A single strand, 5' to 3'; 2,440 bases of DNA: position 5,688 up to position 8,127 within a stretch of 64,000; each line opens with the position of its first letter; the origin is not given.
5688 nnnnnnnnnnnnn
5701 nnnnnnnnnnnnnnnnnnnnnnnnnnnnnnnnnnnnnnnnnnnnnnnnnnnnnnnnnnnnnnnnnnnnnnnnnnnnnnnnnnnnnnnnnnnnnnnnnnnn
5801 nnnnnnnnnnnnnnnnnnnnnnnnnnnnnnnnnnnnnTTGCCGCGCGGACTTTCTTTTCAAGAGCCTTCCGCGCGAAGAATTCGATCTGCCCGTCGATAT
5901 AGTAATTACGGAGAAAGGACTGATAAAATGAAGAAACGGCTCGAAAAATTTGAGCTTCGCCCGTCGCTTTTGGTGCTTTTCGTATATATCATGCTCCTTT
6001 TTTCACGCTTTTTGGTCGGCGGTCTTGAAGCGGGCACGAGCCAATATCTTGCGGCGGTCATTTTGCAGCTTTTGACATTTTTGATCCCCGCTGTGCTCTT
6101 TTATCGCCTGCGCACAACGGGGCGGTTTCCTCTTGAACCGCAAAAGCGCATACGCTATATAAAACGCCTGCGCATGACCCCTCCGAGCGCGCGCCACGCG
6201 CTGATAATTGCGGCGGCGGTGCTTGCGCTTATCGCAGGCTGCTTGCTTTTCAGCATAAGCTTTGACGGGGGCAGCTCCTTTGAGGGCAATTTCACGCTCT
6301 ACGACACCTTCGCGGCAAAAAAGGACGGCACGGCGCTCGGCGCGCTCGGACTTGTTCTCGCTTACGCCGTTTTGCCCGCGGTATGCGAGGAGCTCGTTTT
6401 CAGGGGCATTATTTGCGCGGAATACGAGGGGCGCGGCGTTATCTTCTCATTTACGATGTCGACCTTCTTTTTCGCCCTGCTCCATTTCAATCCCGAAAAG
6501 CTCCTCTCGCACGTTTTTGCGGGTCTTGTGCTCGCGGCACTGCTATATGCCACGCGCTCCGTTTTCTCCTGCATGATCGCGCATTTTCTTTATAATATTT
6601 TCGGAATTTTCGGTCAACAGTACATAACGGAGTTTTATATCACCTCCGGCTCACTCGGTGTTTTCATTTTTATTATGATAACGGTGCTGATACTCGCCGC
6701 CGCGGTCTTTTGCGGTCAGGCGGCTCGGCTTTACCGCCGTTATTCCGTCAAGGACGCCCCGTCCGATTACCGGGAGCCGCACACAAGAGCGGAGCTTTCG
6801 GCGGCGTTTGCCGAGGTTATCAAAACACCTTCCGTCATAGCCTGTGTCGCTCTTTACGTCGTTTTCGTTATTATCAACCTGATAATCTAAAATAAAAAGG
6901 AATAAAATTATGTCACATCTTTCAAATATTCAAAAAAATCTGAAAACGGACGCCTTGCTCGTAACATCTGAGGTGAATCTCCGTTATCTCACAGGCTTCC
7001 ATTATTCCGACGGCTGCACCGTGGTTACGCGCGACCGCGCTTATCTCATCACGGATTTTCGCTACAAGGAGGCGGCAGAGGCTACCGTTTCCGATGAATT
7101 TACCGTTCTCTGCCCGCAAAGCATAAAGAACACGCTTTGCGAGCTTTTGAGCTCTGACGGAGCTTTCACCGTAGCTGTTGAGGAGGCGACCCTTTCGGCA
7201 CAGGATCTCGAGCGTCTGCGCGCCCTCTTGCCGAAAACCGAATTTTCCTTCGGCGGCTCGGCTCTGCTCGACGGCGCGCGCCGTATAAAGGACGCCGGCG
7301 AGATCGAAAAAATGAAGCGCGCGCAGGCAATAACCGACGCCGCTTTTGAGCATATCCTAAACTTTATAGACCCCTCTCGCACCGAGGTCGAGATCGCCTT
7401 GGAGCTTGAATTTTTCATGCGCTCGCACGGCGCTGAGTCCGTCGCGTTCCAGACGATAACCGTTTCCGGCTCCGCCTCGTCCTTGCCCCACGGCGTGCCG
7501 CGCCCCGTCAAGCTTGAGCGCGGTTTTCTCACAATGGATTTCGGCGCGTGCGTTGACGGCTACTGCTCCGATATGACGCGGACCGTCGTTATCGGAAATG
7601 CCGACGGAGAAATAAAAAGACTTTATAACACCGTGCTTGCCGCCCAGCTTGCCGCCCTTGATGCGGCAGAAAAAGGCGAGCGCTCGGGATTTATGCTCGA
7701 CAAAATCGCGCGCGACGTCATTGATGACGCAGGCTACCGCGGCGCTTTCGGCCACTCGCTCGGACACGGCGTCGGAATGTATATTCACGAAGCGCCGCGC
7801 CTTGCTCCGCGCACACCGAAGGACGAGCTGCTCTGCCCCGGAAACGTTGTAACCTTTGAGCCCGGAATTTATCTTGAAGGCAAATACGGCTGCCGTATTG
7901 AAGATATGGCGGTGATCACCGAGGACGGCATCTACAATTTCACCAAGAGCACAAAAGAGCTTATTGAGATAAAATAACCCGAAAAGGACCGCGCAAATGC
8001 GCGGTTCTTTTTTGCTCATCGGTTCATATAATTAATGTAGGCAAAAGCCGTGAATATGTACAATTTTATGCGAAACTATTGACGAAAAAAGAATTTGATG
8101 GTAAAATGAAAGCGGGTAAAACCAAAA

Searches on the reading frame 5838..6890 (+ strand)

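Call 21: search_protein_families(library=pfam, proteins=[window:5838-6890:+], max_evalue=0.00001)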
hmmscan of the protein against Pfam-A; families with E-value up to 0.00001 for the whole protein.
window:5838-6890:+ (350 aa): 1 family
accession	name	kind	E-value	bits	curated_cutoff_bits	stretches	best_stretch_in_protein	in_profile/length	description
PF02517.21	Rce1-like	-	3.9e-16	59.6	22.4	1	169-255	4-93/93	Type II CAAX prenyl endopeptidase Rce1-like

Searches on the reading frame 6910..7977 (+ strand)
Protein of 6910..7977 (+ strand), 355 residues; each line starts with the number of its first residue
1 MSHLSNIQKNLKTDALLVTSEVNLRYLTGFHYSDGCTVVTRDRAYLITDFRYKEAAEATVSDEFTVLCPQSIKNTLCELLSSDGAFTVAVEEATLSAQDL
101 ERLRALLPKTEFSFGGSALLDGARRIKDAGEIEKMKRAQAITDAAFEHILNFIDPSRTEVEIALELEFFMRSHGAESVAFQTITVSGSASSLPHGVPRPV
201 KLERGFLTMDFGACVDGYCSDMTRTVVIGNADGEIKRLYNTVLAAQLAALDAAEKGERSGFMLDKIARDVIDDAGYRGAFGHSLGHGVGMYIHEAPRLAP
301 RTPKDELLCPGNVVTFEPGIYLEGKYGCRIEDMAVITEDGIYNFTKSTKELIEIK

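Call 21: search_protein_families(library=pfam, proteins=[window:6910-7977:+], max_evalue=0.00001)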
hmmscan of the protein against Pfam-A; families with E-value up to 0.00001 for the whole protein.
window:6910-7977:+ (355 aa): 2 families
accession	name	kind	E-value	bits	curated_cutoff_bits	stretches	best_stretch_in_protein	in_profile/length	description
PF00557.29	Peptidase_M24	-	1e-60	205.5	23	1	133-338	1-208/208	Metallopeptidase family M24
PF01321.24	Creatinase_N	-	1.1e-18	68.4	22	1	4-113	5-116/128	Creatinase/Prolidase N-terminal domain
